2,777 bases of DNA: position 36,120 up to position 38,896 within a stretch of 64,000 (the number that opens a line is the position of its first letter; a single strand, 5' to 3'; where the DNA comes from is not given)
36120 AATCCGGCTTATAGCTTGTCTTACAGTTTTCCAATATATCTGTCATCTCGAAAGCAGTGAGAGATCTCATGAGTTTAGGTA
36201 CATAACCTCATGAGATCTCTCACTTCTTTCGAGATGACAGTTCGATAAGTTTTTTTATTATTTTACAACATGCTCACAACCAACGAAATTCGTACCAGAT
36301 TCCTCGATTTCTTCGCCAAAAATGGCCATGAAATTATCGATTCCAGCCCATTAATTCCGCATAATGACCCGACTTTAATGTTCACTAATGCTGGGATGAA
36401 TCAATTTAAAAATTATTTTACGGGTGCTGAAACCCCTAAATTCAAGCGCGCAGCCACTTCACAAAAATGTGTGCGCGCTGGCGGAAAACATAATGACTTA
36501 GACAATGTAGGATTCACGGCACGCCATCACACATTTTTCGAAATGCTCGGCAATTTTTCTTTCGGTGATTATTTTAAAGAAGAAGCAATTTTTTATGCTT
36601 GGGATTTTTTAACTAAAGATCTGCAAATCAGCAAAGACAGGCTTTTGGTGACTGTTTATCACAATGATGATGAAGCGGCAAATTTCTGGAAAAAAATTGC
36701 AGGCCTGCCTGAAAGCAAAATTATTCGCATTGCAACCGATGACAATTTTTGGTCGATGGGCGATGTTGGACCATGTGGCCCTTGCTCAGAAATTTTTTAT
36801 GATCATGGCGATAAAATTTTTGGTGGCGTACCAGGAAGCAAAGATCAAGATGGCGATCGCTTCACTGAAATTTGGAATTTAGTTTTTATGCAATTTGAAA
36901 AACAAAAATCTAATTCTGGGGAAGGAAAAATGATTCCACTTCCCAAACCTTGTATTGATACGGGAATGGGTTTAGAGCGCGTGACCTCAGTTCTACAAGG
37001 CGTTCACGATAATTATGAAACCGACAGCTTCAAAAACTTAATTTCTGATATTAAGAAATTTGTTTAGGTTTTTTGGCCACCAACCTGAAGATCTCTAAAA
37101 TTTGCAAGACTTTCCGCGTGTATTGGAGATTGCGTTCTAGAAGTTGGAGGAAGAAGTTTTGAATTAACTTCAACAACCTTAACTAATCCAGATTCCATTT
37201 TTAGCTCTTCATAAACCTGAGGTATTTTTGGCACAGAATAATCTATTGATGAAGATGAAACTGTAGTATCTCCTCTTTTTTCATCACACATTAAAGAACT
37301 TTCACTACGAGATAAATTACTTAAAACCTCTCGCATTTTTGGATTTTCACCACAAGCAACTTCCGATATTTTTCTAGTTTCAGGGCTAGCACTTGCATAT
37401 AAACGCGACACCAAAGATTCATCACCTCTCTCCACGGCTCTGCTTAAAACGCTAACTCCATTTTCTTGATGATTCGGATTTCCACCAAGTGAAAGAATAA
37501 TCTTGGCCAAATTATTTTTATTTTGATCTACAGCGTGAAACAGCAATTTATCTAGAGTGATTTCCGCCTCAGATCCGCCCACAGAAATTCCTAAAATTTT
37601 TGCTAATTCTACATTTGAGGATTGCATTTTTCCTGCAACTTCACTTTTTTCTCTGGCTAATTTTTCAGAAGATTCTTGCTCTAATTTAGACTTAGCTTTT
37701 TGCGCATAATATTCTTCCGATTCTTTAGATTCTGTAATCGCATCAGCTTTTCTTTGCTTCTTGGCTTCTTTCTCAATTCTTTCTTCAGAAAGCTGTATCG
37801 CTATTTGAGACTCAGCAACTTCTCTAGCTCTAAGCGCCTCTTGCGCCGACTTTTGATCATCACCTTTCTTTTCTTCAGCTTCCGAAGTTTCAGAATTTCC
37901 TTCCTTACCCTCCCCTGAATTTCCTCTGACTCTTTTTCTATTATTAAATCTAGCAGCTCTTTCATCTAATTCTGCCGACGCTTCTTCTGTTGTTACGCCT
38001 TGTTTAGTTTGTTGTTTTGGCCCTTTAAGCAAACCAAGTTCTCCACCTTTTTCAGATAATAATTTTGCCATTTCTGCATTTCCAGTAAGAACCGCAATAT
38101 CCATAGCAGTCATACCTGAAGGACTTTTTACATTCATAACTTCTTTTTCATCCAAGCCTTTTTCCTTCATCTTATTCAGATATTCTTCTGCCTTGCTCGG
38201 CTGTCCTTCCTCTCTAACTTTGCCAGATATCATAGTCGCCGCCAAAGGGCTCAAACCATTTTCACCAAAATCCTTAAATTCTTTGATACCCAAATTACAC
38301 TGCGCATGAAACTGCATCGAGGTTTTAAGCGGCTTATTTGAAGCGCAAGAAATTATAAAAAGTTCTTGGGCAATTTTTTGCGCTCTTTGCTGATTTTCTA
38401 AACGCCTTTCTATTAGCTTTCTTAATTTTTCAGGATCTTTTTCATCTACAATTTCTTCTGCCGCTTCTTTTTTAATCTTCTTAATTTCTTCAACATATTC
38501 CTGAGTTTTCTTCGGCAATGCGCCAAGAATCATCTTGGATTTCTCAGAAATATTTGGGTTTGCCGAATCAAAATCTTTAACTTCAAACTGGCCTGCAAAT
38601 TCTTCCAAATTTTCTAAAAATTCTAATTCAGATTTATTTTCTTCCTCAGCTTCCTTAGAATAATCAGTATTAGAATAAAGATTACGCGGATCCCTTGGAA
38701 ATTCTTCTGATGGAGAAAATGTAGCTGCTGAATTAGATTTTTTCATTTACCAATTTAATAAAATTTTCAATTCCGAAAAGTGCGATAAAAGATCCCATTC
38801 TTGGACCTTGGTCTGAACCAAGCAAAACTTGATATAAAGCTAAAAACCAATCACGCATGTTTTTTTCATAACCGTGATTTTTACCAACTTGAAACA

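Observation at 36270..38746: alaS ends at the catalytic-core/tRNA-recognition boundary, its stop overlapping the stop of a convergent ankyrin gene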

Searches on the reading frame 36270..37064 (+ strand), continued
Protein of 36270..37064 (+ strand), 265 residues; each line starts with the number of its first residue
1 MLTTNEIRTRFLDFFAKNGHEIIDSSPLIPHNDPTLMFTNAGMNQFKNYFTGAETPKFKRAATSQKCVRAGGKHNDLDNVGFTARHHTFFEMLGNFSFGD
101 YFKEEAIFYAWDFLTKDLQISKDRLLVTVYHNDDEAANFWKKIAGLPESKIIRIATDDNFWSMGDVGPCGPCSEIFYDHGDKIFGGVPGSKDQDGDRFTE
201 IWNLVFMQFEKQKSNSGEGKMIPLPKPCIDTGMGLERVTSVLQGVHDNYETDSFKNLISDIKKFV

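Call 76: find_encoding_contigs(protein=P0105, flank=10000, max_places=1)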
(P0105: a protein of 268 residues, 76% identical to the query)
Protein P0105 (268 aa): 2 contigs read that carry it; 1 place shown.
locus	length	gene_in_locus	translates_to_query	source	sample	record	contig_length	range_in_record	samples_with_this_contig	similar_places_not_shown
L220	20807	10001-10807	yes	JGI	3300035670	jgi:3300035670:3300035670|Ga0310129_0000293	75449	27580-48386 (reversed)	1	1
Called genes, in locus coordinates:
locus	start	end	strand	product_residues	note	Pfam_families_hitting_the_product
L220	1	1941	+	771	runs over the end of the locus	PF01464:SLT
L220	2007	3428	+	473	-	PF13522:GATase_6, PF13537:GATase_7, PF00156:Pribosyltran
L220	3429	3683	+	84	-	PF02609:Exonuc_VII_S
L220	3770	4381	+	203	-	PF01066:CDP-OH_P_transf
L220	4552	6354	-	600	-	PF00496:SBP_bac_5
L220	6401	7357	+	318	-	PF06574:FAD_syn, PF01687:Flavokinase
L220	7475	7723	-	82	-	PF03937:Sdh5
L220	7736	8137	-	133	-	PF01230:HIT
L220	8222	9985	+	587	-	PF02463:SMC_N, PF13476:AAA_23 (weak), PF13304:AAA_21 (faint)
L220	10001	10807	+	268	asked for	PF01411:tRNA-synt_2c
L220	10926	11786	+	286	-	PF13145:Rotamase_2, PF00639:Rotamase, PF13616:Rotamase_3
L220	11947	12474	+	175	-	PF03938:OmpH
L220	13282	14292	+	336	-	PF00579:tRNA-synt_1b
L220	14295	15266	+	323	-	PF02445:NadA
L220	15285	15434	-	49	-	-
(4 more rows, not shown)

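Call 77: find_encoding_contigs(protein=P0069, flank=10000, max_places=1)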
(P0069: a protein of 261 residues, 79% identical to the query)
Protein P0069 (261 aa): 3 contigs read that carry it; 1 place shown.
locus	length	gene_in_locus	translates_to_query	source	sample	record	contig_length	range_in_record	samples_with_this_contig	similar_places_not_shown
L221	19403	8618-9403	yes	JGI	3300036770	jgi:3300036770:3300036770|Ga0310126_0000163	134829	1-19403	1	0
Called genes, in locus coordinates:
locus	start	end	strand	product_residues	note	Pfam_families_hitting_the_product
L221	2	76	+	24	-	?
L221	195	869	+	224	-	PF27265:YidX_N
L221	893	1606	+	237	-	PF01790:LGT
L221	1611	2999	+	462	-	PF23545:Zn_ribbon_HMPTM, PF04055:Radical_SAM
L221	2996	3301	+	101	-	-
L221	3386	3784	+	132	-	PF01648:ACPS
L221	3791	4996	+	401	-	PF00155:Aminotran_1_2, PF01053:Cys_Met_Meta_PP (weak)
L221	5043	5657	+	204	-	PF03193:RsgA_GTPase (weak), PF00350:Dynamin_N (faint), PF01926:MMR_HSR1, PF02421:FeoB_N, PF00009:GTP_EFTU (weak)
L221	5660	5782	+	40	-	-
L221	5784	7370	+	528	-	PF01921:tRNA-synt_1f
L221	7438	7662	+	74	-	PF01402:RHH_1, PF19807:DUF6290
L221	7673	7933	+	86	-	PF05016:ParE_toxin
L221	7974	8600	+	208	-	-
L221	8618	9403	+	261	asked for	PF01411:tRNA-synt_2c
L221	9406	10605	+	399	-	PF00465:Fe-ADH, PF13685:Fe-ADH_2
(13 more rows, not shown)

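Call 78: find_encoding_contigs(protein=P0065, flank=10000, max_places=1)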
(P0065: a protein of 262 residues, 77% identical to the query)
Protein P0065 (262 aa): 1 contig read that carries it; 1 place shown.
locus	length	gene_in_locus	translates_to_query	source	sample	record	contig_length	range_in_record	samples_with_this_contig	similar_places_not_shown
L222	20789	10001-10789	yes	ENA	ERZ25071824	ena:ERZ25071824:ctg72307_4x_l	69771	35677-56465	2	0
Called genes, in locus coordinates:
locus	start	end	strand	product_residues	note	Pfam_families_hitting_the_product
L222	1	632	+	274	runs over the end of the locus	PF00793:DAHP_synth_1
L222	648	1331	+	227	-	PF00072:Response_reg, PF00486:Trans_reg_C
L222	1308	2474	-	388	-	PF13685:Fe-ADH_2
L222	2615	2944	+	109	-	PF03840:SecG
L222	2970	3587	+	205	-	PF01571:GCV_T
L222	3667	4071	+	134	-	PF08669:GCV_T_C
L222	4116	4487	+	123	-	PF01597:GCV_H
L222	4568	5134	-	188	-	PF01195:Pept_tRNA_hydro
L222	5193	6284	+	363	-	-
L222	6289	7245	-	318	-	PF02445:NadA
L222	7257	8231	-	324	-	PF00579:tRNA-synt_1b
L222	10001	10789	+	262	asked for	PF01411:tRNA-synt_2c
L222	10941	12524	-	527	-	PF01921:tRNA-synt_1f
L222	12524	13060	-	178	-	PF13302:Acetyltransf_3, PF00583:Acetyltransf_1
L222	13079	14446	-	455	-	PF00919:UPF0004, PF04055:Radical_SAM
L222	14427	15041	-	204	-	PF04972:BON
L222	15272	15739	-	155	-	-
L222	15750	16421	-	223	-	PF02677:QueH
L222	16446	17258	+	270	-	PF01149:Fapy_DNA_glyco, PF06831:H2TH, PF06827:zf-FPG_IleRS (weak)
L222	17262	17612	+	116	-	-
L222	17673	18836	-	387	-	PF01098:FTSW_RODA_SPOVE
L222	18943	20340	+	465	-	PF00206:Lyase_1, PF14698:ASL_C2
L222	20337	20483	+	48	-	-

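Call 87: list_cluster_members(proteins=[P0146, P0154, P0148, P0236, P0207, P0202, P0243, P0167, P0174, P0178])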
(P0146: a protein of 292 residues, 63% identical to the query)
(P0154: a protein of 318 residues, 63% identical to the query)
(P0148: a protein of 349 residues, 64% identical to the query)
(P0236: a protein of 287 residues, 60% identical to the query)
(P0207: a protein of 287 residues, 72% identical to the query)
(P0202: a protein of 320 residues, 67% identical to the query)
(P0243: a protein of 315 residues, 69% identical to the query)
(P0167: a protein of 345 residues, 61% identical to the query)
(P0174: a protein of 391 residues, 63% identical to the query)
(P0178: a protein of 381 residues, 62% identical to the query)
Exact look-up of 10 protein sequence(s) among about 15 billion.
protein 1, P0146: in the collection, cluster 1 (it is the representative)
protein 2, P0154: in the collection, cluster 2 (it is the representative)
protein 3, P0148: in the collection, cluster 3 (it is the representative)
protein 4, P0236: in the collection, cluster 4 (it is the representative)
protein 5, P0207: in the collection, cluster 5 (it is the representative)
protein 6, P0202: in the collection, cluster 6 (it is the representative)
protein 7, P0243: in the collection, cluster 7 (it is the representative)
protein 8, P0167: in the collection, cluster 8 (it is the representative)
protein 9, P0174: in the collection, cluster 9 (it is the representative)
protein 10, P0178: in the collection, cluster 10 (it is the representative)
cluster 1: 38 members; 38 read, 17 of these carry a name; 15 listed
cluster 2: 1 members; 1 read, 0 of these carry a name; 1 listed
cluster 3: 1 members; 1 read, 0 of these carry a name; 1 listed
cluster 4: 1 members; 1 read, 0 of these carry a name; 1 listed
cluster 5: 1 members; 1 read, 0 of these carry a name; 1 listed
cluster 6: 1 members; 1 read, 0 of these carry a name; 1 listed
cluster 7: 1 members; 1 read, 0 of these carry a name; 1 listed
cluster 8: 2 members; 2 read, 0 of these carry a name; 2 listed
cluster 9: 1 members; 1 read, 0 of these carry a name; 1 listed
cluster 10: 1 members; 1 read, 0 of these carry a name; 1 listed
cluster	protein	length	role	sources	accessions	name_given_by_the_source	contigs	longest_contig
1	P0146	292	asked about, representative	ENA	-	-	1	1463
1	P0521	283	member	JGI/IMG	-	alanyl-tRNA synthetase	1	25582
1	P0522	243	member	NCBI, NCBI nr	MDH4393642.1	MAG: alanine--tRNA ligase-related protein, partial [Aquabacterium sp.] | alanine--tRNA ligase-related protein [Aquabacterium sp.]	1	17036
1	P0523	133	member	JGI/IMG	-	alanyl-tRNA synthetase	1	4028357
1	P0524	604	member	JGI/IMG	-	alanyl-tRNA synthetase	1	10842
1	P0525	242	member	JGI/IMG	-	alanyl-tRNA synthetase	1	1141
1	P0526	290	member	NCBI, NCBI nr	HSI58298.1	MAG TPA: alanine--tRNA ligase-related protein, partial [Ideonella sp.] | alanine--tRNA ligase-related protein [Ideonella sp.]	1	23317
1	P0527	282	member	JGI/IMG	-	alanyl-tRNA synthetase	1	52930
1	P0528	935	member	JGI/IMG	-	alanyl-tRNA synthetase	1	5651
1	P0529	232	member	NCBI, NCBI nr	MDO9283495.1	MAG: alanine--tRNA ligase-related protein, partial [Aquabacterium sp.] | alanine--tRNA ligase-related protein [Aquabacterium sp.]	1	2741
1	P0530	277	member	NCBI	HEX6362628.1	MAG TPA: alanine--tRNA ligase-related protein, partial [Albitalea sp.]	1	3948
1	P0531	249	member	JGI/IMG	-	alanyl-tRNA synthetase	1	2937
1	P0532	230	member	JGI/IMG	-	alanyl-tRNA synthetase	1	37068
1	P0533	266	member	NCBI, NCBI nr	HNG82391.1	MAG TPA: alanine--tRNA ligase-related protein, partial [Burkholderiaceae bacterium] | alanine--tRNA ligase-related protein [Burkholderiaceae bacterium]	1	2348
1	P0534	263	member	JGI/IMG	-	alanyl-tRNA synthetase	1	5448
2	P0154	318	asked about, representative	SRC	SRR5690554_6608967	-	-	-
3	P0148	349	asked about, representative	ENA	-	-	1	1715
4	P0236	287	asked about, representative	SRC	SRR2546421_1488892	-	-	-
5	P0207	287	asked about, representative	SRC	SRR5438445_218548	-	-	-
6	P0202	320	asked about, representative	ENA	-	-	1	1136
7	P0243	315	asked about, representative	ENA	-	-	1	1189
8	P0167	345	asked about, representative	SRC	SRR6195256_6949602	-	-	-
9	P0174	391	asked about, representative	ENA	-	-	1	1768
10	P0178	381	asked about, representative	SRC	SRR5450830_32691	-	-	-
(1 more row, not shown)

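Call 89: predict_structure(alignment_id=A1)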
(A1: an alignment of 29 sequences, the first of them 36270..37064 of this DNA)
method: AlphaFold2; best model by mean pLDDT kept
length: 265 residues; sequences in the alignment: 29
mean_pLDDT: 76.6   pTM: 0.81
mean pLDDT of the five models: 76.6, 72.5, 71.4, 66.0, 59.3
residues with pLDDT >= 90: 78; 70-90: 103; 50-70: 55; < 50: 29
segments of 3 or more residues with pLDDT < 50: 70-87, 159-168
pLDDT, mean of each block of 10 residues (from residue 1): 92 95 78 59 74 81 73 38 47 80 86 96 93 87 94 70 45 89 88 84 75 56 58 86 85 79 80
secondary structure, 60 per line:
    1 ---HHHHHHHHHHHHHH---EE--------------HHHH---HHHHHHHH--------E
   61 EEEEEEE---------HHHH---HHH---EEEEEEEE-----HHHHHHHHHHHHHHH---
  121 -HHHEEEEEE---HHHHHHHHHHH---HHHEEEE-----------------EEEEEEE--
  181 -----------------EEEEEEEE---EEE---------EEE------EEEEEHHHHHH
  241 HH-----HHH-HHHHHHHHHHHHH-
elements in order: H4-17 H37-40 H44-51 E60-67 H77-80 E90-97 H103-117 E125-130 H134-144 E151-154 E172-178 E198-205 E209-211 E221-223 E230-234 H235-242 H252-264

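Call 91: fold_search(model_id=the predicted structure, library=pdb)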
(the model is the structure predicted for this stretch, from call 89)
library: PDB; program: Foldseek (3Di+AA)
matches with E <= 10: 583; with E <= 0.001: 82
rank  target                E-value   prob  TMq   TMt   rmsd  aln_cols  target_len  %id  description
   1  3hxu                  1.2e-35  1.00  0.87  0.54   3.0       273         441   61  Crystal Structure of catalytic fragment of E. coli AlaRS in complex with AlaSA (released 2009-12-15)
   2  3hxz_A                3.2e-35  1.00  0.87  0.54   3.0       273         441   60  Crystal Structure of catalytic fragment of E. coli AlaRS G237A in complex with AlaSA (released 2009-12-15)
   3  9jc7_A                5.3e-35  1.00  0.85  0.55   3.0       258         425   62  Crystal structure of alanyl-tRNA synthetase in complex with ATP and L-alanine (released 2025-06-18)
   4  9jdn_A                4.5e-34  1.00  0.85  0.55   3.0       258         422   60  Crystal structure of alanyl-tRNA synthetase L219M mutant in complex with ATP and L-alanine (released 2025-06-18)
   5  3hy1_A                1.3e-33  1.00  0.86  0.53   3.0       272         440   61  Crystal Structure of catalytic fragment of E. coli AlaRS G237A in complex with SerSA (released 2009-12-15)
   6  9jdn_B                3.4e-33  1.00  0.85  0.55   3.0       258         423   61  Crystal structure of alanyl-tRNA synthetase L219M mutant in complex with ATP and L-alanine (released 2025-06-18)
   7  3hy1_B                3.3e-30  1.00  0.79  0.51   3.4       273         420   56  Crystal Structure of catalytic fragment of E. coli AlaRS G237A in complex with SerSA (released 2009-12-15)
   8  1riq                  4.8e-30  1.00  0.82  0.50   3.3       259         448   54  The crystal structure of the catalytic fragment of the alanyl-tRNA synthetase (released 2004-04-06)
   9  3htz                  8.0e-30  1.00  0.82  0.50   3.2       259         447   54  Crystal Structure of the catalytic fragment of alanyl-tRNA synthetase in complex with L-serine: Re-refined (released 2009-06-30)
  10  4xem                  4.8e-28  1.00  0.79  0.57   3.7       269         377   49  Crystal Structure of wild type human AlaRS catalytic domain (released 2016-02-17)
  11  4xeo_A                6.2e-28  1.00  0.79  0.56   3.8       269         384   50  Crystal Structure of human AlaRS catalytic domain with R329H mutation (released 2015-12-30)
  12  4xeo_B                8.6e-28  1.00  0.78  0.56   3.7       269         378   48  Crystal Structure of human AlaRS catalytic domain with R329H mutation (released 2015-12-30)
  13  5knn_D                1.3e-27  1.00  0.82  0.51   3.7       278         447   50  Evolutionary gain of alanine mischarging to non-cognate tRNAs with a G4:U69 base pair (released 2016-09-28)
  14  5knn_C                1.4e-27  1.00  0.82  0.51   3.7       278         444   50  Evolutionary gain of alanine mischarging to non-cognate tRNAs with a G4:U69 base pair (released 2016-09-28)
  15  5v59                  1.4e-27  1.00  0.78  0.56   4.0       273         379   49  Crystal structure of catalytic fragment of human AlaRS in complex with Aze-SA (released 2018-01-10)
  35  3rgl_B                2.5e-05  1.00  0.45  0.42   6.9       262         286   12  The crystal structure of glycyl-tRNA synthetase subunit alpha from Campylobacter jejuni subsp. jejuni NCTC in complex  (released 2011-06-08)
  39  3rf1_A                4.5e-05  1.00  0.45  0.41   7.3       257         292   11  The crystal structure of glycyl-tRNA synthetase subunit alpha from Campylobacter jejuni subsp. jejuni NCTC 11168 (released 2011-04-20)
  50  3rf1_B                8.4e-05  1.00  0.50  0.46   6.6       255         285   10  The crystal structure of glycyl-tRNA synthetase subunit alpha from Campylobacter jejuni subsp. jejuni NCTC 11168 (released 2011-04-20)
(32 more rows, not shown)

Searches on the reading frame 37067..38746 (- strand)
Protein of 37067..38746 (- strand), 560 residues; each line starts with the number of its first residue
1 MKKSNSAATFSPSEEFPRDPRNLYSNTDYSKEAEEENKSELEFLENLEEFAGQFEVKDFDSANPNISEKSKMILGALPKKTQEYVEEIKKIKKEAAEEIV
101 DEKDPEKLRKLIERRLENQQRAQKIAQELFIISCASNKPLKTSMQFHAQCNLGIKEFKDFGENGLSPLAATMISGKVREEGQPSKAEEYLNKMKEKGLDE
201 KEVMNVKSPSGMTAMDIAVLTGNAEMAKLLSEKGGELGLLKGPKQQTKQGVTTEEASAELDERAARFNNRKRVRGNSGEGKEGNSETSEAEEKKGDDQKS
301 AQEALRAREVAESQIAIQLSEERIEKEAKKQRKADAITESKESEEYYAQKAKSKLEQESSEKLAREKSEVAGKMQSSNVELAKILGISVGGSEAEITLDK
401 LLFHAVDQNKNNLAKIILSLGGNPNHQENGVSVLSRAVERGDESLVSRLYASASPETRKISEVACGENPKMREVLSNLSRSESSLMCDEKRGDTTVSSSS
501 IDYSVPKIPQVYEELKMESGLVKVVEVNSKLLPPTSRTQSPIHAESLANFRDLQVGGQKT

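Call 3: search_protein_families(library=pfam, proteins=[window:37067-38746:-], max_evalue=0.01)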
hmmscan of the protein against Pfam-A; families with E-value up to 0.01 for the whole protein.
window:37067-38746:- (560 aa): 4 families
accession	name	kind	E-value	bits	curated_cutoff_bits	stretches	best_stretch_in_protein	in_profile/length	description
PF12796.13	Ank_2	-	4.5e-07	30.8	27.3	0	202-235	52-84/90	Ankyrin repeats (3 copies)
PF13637.12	Ank_4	-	2e-05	25.2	22.7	0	205-230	24-49/50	Ankyrin repeats (many copies)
PF00023.36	Ank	-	0.003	18.3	21.1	0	211-233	2-24/33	Ankyrin repeat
PF13606.12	Ank_3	-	0.0035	18.1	22.3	0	211-235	2-26/30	Ankyrin repeat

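Call 72: search_protein_families(library=ncbifam, proteins=[window:37067-38746:-], max_evalue=0.001)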
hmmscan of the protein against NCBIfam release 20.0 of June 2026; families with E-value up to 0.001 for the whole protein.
window:37067-38746:- (560 aa): 1 family
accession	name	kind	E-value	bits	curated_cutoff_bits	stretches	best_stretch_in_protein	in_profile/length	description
NF043023.1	T4SS_AnkH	equivalog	0.00015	20.7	600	0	392-451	59-119/467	Dot/Icm T4SS effector AnkH/LegA3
